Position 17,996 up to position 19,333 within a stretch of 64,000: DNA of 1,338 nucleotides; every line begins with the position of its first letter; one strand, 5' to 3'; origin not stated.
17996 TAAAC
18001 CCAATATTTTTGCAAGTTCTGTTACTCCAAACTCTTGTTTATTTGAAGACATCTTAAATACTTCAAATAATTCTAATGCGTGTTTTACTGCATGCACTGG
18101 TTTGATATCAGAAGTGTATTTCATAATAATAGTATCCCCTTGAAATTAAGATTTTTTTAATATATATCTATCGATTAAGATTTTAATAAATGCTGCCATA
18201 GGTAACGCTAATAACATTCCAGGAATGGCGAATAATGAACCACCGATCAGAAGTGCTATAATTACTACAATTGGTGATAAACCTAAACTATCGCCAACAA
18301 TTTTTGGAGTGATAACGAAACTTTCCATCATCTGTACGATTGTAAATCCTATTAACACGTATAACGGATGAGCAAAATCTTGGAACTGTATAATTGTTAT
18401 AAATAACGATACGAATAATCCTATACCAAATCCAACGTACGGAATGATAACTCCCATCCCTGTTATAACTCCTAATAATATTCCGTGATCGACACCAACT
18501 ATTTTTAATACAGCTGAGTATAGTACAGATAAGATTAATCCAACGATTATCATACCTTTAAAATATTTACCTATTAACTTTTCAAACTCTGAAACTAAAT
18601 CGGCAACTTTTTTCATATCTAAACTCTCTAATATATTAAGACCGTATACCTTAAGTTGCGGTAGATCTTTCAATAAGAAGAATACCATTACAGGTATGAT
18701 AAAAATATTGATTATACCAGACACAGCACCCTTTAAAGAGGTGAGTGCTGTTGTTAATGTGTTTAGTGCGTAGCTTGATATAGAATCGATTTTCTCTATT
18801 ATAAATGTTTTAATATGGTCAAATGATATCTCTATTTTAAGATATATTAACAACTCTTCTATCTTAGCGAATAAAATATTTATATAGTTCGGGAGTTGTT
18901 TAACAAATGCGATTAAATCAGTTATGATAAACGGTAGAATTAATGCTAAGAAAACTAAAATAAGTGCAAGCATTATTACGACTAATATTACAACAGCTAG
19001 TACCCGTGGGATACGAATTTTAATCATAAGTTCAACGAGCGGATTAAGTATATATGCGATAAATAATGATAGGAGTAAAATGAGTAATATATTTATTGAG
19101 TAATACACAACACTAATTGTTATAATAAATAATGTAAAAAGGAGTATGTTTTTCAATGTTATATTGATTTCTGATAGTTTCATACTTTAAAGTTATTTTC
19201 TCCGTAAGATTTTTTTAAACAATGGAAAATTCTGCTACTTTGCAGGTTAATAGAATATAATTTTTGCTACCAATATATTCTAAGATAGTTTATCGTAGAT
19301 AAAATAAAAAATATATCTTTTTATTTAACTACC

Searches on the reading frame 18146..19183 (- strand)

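Call 37: search_protein_families(library=pfam, proteins=[window:18146-19183:-], max_evalue=0.001)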
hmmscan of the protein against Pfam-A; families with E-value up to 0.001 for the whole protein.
window:18146-19183:- (345 aa): 1 family
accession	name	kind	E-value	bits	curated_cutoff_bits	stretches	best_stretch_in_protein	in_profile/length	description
PF01594.21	AI-2E_transport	-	9.9e-55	186.4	34.3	1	14-340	2-326/327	AI-2E family transporter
